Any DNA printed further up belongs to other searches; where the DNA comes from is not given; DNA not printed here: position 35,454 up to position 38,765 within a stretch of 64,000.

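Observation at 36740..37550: Wzc-like co-polymerase lengthened to 1003 aa by two families of in-frame tandem repeats in its periplasmic coiled coil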

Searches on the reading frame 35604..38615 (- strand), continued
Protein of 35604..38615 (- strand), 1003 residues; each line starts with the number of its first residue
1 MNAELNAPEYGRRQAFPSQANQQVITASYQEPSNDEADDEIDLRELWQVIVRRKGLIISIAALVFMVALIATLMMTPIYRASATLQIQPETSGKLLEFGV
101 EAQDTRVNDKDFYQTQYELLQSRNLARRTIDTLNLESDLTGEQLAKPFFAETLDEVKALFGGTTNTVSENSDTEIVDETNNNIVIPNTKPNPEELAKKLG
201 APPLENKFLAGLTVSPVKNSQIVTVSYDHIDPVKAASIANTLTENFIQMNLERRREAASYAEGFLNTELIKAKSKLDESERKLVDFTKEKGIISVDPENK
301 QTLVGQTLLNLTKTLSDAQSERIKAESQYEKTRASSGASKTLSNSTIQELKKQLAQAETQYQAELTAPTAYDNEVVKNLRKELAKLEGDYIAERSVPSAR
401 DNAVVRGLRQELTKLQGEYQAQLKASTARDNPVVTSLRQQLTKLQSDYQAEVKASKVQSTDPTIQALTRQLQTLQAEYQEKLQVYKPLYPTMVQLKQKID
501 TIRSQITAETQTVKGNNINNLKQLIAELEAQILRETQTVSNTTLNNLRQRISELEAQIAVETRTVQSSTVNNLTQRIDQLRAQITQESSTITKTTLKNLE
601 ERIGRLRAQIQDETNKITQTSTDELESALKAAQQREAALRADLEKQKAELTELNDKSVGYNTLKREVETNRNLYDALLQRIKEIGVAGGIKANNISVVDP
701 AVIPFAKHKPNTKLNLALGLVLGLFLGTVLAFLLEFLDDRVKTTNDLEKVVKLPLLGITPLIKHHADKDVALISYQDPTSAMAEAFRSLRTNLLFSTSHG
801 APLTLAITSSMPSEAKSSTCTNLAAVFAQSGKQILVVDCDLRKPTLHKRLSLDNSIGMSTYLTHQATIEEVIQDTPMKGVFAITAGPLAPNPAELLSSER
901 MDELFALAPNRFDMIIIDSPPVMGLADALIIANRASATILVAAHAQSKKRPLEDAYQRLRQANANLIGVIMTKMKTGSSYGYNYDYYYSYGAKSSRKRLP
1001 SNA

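Call 8: find_homologous_proteins(query=window:35604-38615:-, max_evalue=1e-20)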
Query window:35604-38615:- (1003 aa): 505 proteins with E <= 1e-20 among 8000 candidates; the best 120 are listed.
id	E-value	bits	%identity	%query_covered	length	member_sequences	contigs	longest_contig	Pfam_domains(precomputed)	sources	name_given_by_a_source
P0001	0.0e+0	2132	100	100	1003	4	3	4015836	PF02706.21,PF01656.30,PF13614.13,PF13807.12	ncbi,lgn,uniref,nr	ncbi:MAG: polysaccharide biosynthesis tyrosine autokinase [Thiofilum sp.]|uniref:polysaccharide bios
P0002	0.0e+0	1727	82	100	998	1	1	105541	PF02706.21,PF01656.30,PF13614.13,PF13807.12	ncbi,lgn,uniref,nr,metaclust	ncbi:polysaccharide biosynthesis tyrosine autokinase [Thiofilum flexile]|uniref:polysaccharide biosy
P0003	0.0e+0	1650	77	100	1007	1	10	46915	PF02706.21,PF01656.30,PF13614.13,PF13807.12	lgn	-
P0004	0.0e+0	1508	77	91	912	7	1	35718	PF01656.30,PF13614.13,PF13807.12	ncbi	ncbi:MAG: hypothetical protein RLZZ422_994, partial [Pseudomonadota bacterium]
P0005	0.0e+0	1120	57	94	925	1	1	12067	PF02706.21,PF01656.30,PF13614.13,PF13807.12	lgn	-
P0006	9.0e-293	992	48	93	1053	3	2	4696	PF02706.21,PF10609.16,PF01656.30,PF13614.13,PF09140.18,PF13807.12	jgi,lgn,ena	-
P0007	6.4e-286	969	51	96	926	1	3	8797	PF02706.21,PF10609.16,PF01656.30,PF13614.13,PF13807.12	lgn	-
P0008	2.3e-284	964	51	95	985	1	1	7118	PF02706.21,PF10609.16,PF01656.30,PF13614.13,PF13807.12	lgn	-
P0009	1.8e-280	951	50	93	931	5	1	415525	PF00142.25,PF02706.21,PF10609.16,PF01656.30,PF13614.13,PF13807.12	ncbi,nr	ncbi:MAG: polysaccharide biosynthesis tyrosine autokinase [Thiothrix sp.]|nr:MAG: polysaccharide bio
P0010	2.3e-278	944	47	93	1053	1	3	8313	PF02706.21,PF10609.16,PF01656.30,PF13614.13,PF13807.12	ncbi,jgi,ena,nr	ncbi:MAG: polysaccharide biosynthesis tyrosine autokinase [Thiothrix sp.]|nr:polysaccharide biosynth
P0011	4.9e-275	933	52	90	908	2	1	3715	PF10609.16,PF01656.30,PF13614.13,PF13807.12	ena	-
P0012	2.5e-271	921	49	98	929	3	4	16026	PF02706.21,PF10609.16,PF01656.30,PF13614.13,PF13807.12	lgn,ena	-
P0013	1.3e-262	892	48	55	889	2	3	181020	PF02706.21,PF10609.16,PF01656.30,PF13614.13,PF13807.12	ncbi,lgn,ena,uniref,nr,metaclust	ncbi:polysaccharide biosynthesis tyrosine autokinase [Thiolinea disciformis]|uniref:polysaccharide b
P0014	2.0e-259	882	59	42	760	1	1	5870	PF02706.21,PF10609.16,PF01656.30,PF13614.13,PF13807.12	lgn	-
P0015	2.7e-259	881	47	97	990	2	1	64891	PF02706.21,PF10609.16,PF01656.30,PF13614.13,PF13807.12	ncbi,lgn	-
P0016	4.8e-259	880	61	42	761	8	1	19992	PF02706.21,PF01656.30,PF13614.13,PF09140.18,PF13807.12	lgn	-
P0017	1.0e-258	879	49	55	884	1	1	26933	PF02706.21,PF10609.16,PF01656.30,PF13614.13,PF13807.12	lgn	-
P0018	1.1e-258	879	60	42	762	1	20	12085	PF02706.21,PF01656.30,PF13614.13,PF09140.18,PF13807.12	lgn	-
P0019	2.3e-257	875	65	38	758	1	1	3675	PF02706.21,PF10609.16,PF01656.30,PF13614.13,PF09140.18,PF13807.12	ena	-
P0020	8.0e-257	873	60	42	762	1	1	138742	PF02706.21,PF10609.16,PF01656.30,PF13614.13,PF09140.18,PF13807.12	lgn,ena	-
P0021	7.5e-255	867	60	42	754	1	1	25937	PF02706.21,PF01656.30,PF13614.13,PF13807.12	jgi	jgi:capsular exopolysaccharide synthesis family protein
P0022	3.9e-254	864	60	42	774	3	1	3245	PF02706.21,PF01656.30,PF13614.13,PF13807.12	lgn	-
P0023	8.4e-254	863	58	42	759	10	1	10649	PF02706.21,PF10609.16,PF01656.30,PF13614.13,PF13807.12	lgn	-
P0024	4.4e-252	857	59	42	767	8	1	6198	PF02706.21,PF01656.30,PF13614.13,PF13807.12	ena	-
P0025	1.7e-251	855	64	38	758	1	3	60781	PF02706.21,PF10609.16,PF01656.30,PF13614.13,PF09140.18,PF13807.12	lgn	-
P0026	1.5e-243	829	61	38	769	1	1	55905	PF02706.21,PF10609.16,PF01656.30,PF13614.13,PF09140.18,PF13807.12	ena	-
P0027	7.5e-243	827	53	48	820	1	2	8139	PF02706.21,PF10609.16,PF01656.30,PF13614.13,PF13807.12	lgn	-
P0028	2.3e-242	825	50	54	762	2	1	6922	PF02706.21,PF10609.16,PF01656.30,PF13614.13,PF09140.18,PF13807.12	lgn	-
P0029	1.8e-239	816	63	38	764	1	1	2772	PF02706.21,PF10609.16,PF01656.30,PF13614.13,PF13807.12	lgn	-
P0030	6.7e-239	814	61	38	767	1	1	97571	PF02706.21,PF10609.16,PF01656.30,PF13614.13,PF13807.12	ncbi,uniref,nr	ncbi:GumC family protein [Leucothrix pacifica]|uniref:non-specific protein-tyrosine kinase n=1 Tax=L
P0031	2.3e-237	809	60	38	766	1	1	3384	PF02706.21,PF10609.16,PF01656.30,PF13614.13,PF13807.12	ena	-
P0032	3.3e-237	808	61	38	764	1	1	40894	PF02706.21,PF10609.16,PF01656.30,PF13614.13,PF13807.12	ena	-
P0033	1.2e-236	806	56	41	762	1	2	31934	PF02706.21,PF10609.16,PF01656.30,PF13614.13,PF09140.18,PF13807.12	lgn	-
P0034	7.5e-235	800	61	37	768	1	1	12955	PF02706.21,PF10609.16,PF01656.30,PF13614.13,PF09140.18,PF13807.12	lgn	-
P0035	8.3e-232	790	55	44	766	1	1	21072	PF02706.21,PF10609.16,PF01656.30,PF13614.13,PF13807.12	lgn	-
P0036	1.7e-231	789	59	38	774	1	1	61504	PF02706.21,PF01656.30,PF13614.13,PF09140.18,PF13807.12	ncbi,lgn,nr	ncbi:MAG: hypothetical protein CSB47_08720 [Proteobacteria bacterium]|nr:MAG: hypothetical protein C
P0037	6.5e-229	781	53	42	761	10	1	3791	PF02706.21,PF10609.16,PF01656.30,PF13614.13,PF13807.12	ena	-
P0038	3.0e-227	775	57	42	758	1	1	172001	PF02706.21,PF10609.16,PF01656.30,PF13614.13,PF13807.12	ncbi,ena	-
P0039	5.0e-226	771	56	42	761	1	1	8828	PF02706.21,PF10609.16,PF01656.30,PF13614.13,PF09140.18,PF13807.12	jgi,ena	-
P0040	3.3e-220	752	57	40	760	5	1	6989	PF02706.21,PF10609.16,PF01656.30,PF13614.13,PF13807.12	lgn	-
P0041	3.7e-220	752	55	43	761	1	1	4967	PF02706.21,PF10609.16,PF01656.30,PF13614.13,PF09140.18,PF13807.12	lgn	-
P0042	2.7e-219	749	56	38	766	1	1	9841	PF02706.21,PF10609.16,PF01656.30,PF13614.13,PF13807.12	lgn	-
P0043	3.9e-219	748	60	38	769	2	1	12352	PF02706.21,PF10609.16,PF01656.30,PF13614.13,PF09140.18,PF13807.12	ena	-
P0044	4.0e-219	748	54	42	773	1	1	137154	PF02706.21,PF10609.16,PF01656.30,PF13614.13,PF09140.18,PF13807.12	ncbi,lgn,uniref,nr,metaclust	ncbi:capsular exopolysaccharide family [Thiothrix caldifontis]|uniref:non-specific protein-tyrosine 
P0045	2.6e-217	742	56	38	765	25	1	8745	PF02706.21,PF10609.16,PF01656.30,PF13614.13,PF09140.18,PF13807.12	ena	-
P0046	8.4e-217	741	54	42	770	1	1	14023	PF02706.21,PF10609.16,PF01656.30,PF13614.13,PF13807.12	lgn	-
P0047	8.2e-216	737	55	42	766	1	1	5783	PF02706.21,PF10609.16,PF01656.30,PF13614.13,PF13807.12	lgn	-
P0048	2.2e-215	736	57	38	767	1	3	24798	PF02706.21,PF10609.16,PF01656.30,PF13614.13,PF13807.12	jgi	jgi:capsular exopolysaccharide synthesis family protein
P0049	2.9e-215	736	54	42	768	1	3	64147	PF02706.21,PF10609.16,PF01656.30,PF13614.13,PF13807.12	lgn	-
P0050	7.9e-215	734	56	38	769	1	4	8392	PF02706.21,PF10609.16,PF01656.30,PF13614.13,PF09140.18,PF13807.12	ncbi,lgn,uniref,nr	ncbi:polysaccharide biosynthesis tyrosine autokinase [Candidatus Thiothrix sp. Deng01]|uniref:non-sp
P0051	2.8e-214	732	54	43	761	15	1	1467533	PF02706.21,PF10609.16,PF01656.30,PF13614.13,PF09140.18,PF13807.12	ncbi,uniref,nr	ncbi:polysaccharide biosynthesis tyrosine autokinase [Thiothrix fructosivorans]|uniref:non-specific 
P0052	3.3e-214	732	49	46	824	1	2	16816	PF02706.21,PF01656.30,PF13614.13,PF13807.12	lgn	-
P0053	8.0e-214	731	56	38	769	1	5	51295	PF02706.21,PF10609.16,PF01656.30,PF13614.13,PF09140.18,PF13807.12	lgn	-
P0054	3.3e-213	729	53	44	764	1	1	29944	PF02706.21,PF10609.16,PF01656.30,PF13614.13,PF13807.12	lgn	-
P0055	3.7e-212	725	55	38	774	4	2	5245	PF02706.21,PF01656.30,PF13614.13,PF13807.12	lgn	-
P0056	1.2e-210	720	48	47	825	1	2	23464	PF02706.21,PF10609.16,PF01656.30,PF13614.13,PF13807.12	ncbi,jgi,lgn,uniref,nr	ncbi:MAG: hypothetical protein BWK73_24545 [Thiothrix lacustris]|uniref:non-specific protein-tyrosin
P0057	2.2e-210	719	56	38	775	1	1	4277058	PF02706.21,PF10609.16,PF01656.30,PF13614.13,PF09140.18,PF13807.12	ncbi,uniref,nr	ncbi:MAG: polysaccharide biosynthesis tyrosine autokinase [Candidatus Thiothrix putei]|uniref:non-sp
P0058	2.5e-210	719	53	38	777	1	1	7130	PF02706.21,PF10609.16,PF01656.30,PF13614.13,PF13807.12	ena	-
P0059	3.8e-210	719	55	38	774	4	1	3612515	PF02706.21,PF10609.16,PF01656.30,PF13614.13,PF13807.12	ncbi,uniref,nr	ncbi:polysaccharide biosynthesis tyrosine autokinase [Thiothrix lacustris]|uniref:non-specific prote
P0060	2.6e-209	716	53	43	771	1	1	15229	PF02706.21,PF10609.16,PF01656.30,PF13614.13,PF13807.12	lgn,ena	-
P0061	9.1e-209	714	55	38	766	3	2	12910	PF02706.21,PF10609.16,PF01656.30,PF13614.13,PF13807.12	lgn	-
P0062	3.1e-208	712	47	44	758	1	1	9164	PF02706.21,PF10609.16,PF01656.30,PF13614.13,PF13807.12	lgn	-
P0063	6.8e-208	711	47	46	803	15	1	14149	PF02706.21,PF10609.16,PF01656.30,PF13614.13,PF13807.12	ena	-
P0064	1.1e-207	711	55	38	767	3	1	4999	PF02706.21,PF10609.16,PF01656.30,PF13614.13,PF13807.12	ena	-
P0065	1.2e-207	710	56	38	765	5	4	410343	PF02706.21,PF10609.16,PF01656.30,PF13614.13,PF13807.12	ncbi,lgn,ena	-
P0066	3.7e-207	709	55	38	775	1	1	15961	PF02706.21,PF01656.30,PF13614.13,PF13807.12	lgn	-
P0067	2.5e-206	706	56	38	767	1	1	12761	PF02706.21,PF10609.16,PF01656.30,PF13614.13,PF13807.12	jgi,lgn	-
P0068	5.5e-206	705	56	38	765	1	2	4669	PF02706.21,PF10609.16,PF01656.30,PF13614.13,PF13807.12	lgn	-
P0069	7.0e-205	701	47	44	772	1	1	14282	PF02706.21,PF01656.30,PF13614.13,PF13807.12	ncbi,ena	-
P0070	7.2e-204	698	47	47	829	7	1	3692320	PF02706.21,PF01656.30,PF13614.13,PF09140.18,PF13807.12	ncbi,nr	ncbi:MAG: polysaccharide biosynthesis tyrosine autokinase [Candidatus Thiothrix sulfatifontis]|nr:MA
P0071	3.8e-201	689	49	38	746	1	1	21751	PF02706.21,PF10609.16,PF01656.30,PF13614.13,PF13807.12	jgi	jgi:succinoglycan biosynthesis transport protein ExoP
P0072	1.5e-199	684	51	38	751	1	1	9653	PF02706.21,PF10609.16,PF01656.30,PF13614.13,PF13807.12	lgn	-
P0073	1.3e-194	667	55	39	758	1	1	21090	PF02706.21,PF01656.30,PF13614.13,PF13807.12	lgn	-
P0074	1.4e-193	664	52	38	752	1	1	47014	PF02706.21,PF01656.30,PF13614.13,PF13807.12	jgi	jgi:capsular exopolysaccharide synthesis family protein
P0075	2.5e-190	653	49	43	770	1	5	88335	PF02706.21,PF10609.16,PF01656.30,PF13614.13,PF13807.12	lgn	-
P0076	9.2e-180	618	49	39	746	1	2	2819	PF02706.21,PF01656.30,PF13614.13,PF09140.18,PF13807.12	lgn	-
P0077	1.4e-178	614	54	38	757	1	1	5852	PF02706.21,PF01656.30,PF13614.13,PF13807.12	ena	-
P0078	1.5e-178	614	54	38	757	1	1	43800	PF02706.21,PF01656.30,PF13614.13,PF13807.12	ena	-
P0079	2.6e-178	613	53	38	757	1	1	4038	PF02706.21,PF01656.30,PF13614.13,PF13807.12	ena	-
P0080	3.1e-178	613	54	38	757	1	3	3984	PF02706.21,PF01656.30,PF13614.13,PF13807.12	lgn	-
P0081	3.6e-178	613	54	38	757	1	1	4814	PF02706.21,PF01656.30,PF13614.13,PF13807.12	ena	-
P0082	3.6e-178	613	54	38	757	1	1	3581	PF02706.21,PF01656.30,PF13614.13,PF13807.12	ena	-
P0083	3.9e-178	613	54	38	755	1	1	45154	PF02706.21,PF01656.30,PF13614.13,PF13807.12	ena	-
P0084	8.0e-178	612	53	38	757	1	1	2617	PF02706.21,PF01656.30,PF13614.13,PF13807.12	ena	-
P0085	8.9e-178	612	53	38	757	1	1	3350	PF02706.21,PF01656.30,PF13614.13,PF13807.12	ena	-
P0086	1.5e-177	611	53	38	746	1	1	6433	PF02706.21,PF01656.30,PF13614.13,PF13807.12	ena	-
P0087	1.9e-177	610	54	38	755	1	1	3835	PF02706.21,PF01656.30,PF13614.13,PF13807.12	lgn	-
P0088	2.6e-177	610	54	38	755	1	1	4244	PF02706.21,PF01656.30,PF13614.13,PF13807.12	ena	-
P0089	4.2e-177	609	53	38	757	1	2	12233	PF02706.21,PF01656.30,PF13614.13,PF13807.12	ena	-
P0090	5.9e-177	609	54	38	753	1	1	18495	PF02706.21,PF01656.30,PF13614.13,PF13807.12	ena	-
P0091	9.0e-177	608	53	38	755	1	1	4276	PF02706.21,PF01656.30,PF13614.13,PF13807.12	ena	-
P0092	1.0e-176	608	53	38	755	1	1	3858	PF02706.21,PF01656.30,PF13614.13,PF13807.12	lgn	-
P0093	2.0e-176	607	54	38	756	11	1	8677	PF02706.21,PF01656.30,PF13614.13,PF13807.12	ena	-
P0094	4.3e-176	606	53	38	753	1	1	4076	PF02706.21,PF01656.30,PF13614.13,PF13807.12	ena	-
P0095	7.8e-176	605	53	38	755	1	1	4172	PF02706.21,PF01656.30,PF13614.13,PF13807.12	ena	-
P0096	8.7e-176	605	53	38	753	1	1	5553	PF02706.21,PF01656.30,PF13614.13,PF13807.12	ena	-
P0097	1.8e-175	604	53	38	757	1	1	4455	PF02706.21,PF01656.30,PF13614.13,PF13807.12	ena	-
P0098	7.7e-172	592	43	44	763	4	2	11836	PF02706.21,PF10609.16,PF01656.30,PF13614.13,PF13807.12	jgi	jgi:capsular exopolysaccharide synthesis family protein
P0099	1.6e-171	591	39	48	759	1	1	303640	PF02706.21,PF01656.30,PF13614.13,PF13807.12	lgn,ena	-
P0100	2.6e-169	584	45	41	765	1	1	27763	PF02706.21,PF10609.16,PF01656.30,PF13614.13,PF13807.12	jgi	jgi:capsular exopolysaccharide synthesis family protein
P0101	3.9e-169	583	41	51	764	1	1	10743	PF02706.21,PF10609.16,PF01656.30,PF13614.13,PF13807.12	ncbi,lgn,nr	ncbi:MAG: polysaccharide biosynthesis tyrosine autokinase [Pseudomonadota bacterium]|nr:polysacchari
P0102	7.6e-168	579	42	44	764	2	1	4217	PF02706.21,PF10609.16,PF01656.30,PF13614.13,PF13807.12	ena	-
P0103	8.2e-168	579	47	41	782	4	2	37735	PF02706.21,PF10609.16,PF01656.30,PF13614.13,PF13807.12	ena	-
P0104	1.1e-167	578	40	48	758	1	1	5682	PF02706.21,PF01656.30,PF13614.13,PF13807.12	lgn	-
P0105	1.4e-167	578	46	41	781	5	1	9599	PF02706.21,PF10609.16,PF01656.30,PF13614.13,PF13807.12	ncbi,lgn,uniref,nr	ncbi:hypothetical protein CKO31_23895 [Thiohalocapsa halophila]|uniref:Polysaccharide biosynthesis t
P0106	1.7e-167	578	42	47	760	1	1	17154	PF02706.21,PF01656.30,PF13614.13,PF13807.12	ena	-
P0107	7.9e-167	575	41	42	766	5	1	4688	PF02706.21,PF10609.16,PF01656.30,PF13614.13,PF13807.12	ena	-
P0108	3.2e-166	573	44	44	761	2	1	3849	PF02706.21,PF01656.30,PF13614.13,PF13807.12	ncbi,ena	-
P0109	1.3e-164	568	40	44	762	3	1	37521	PF02706.21,PF01656.30,PF13614.13,PF13807.12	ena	-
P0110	3.5e-164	567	46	40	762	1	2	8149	PF02706.21,PF01656.30,PF13614.13,PF13807.12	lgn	-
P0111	1.0e-163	565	46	41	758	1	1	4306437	PF02706.21,PF10609.16,PF01656.30,PF13614.13,PF09140.18,PF13807.12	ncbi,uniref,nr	ncbi:polysaccharide biosynthesis tyrosine autokinase [Halioglobus maricola]|uniref:non-specific prot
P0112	1.7e-163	564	43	42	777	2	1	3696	PF02706.21,PF10609.16,PF01656.30,PF13614.13,PF09140.18,PF13807.12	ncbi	-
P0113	2.5e-163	564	45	40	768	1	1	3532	PF02706.21,PF10609.16,PF01656.30,PF13614.13,PF13807.12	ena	-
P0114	2.9e-163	564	48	37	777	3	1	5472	PF02706.21,PF10609.16,PF01656.30,PF13614.13,PF13807.12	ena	-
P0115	9.2e-163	562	43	41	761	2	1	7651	PF02706.21,PF10609.16,PF01656.30,PF13614.13,PF13807.12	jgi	-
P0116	1.7e-162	561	43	41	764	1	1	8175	PF02706.21,PF01656.30,PF13614.13,PF13807.12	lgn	-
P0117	1.8e-162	561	43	41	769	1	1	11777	PF02706.21,PF10609.16,PF01656.30,PF13614.13,PF13807.12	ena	-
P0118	2.3e-162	561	45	38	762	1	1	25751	PF02706.21,PF10609.16,PF01656.30,PF13614.13,PF13807.12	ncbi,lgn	-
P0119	1.1e-161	558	45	41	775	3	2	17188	PF02706.21,PF10609.16,PF01656.30,PF13614.13,PF13807.12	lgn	-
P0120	2.6e-161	557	45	39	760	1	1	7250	PF02706.21,PF10609.16,PF01656.30,PF13614.13,PF13807.12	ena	-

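Call 9: find_related_loci(query=window:35604-38615:-, collection=genome_contigs, flank=6000)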
Query window:35604-38615:- (1003 aa) in genome_contigs; peptide patterns used: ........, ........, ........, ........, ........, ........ (x = any residue, [..] = any of these).
51 stretches matched a pattern; 7 encode a relative of the query (tblastn E <= 1e-3); 7 distinct loci.
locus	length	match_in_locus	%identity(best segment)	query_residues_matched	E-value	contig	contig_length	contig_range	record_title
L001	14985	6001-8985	82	1-1002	0e+0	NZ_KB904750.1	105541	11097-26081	Thiofilum flexile DSM 14609 A3IKDRAFT_scaffold_12.13, whole genome shotgun sequence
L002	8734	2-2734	77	88-1003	0e+0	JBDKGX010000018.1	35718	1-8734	MAG: Pseudomonadota bacterium isolate flintriver_2019_sw_WHONDRS-S19S_0015_A_bin.6 scaffold_0000167, whole genome shotgu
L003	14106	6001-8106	61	34-980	4e-153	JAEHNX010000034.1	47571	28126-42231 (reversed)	MAG: Candidatus Thiothrix moscowensis isolate RT NODE_508_length_47571_cov_18.2683_ID_10261583, whole genome shotgun seq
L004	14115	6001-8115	54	40-994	1e-148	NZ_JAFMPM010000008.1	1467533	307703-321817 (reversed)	Thiothrix fructosivorans strain ATCC 49748 Tfr_ch_unt2_linear_1_5Mb_v8, whole genome shotgun sequence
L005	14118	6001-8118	44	39-999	8e-87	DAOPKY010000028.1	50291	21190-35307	MAG TPA_asm: Thiolinea sp. isolate AMR_MDS_3239 NODE_708_length_50291_cov_11.249343, whole genome shotgun sequence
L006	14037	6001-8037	41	38-974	9e-85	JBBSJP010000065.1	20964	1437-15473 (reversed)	MAG: Lysobacterales bacterium isolate LS4_metabat2.022 LS4_metabat2.022_K_1180129_L_20964_cov_37.9591, whole genome shot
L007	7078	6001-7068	25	599-967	9e-35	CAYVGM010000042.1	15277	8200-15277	MAG TPA_asm: uncultured Chitinophagales bacterium isolate SRP189682_co1_277 genome assembly, contig: NODE_8016_length_15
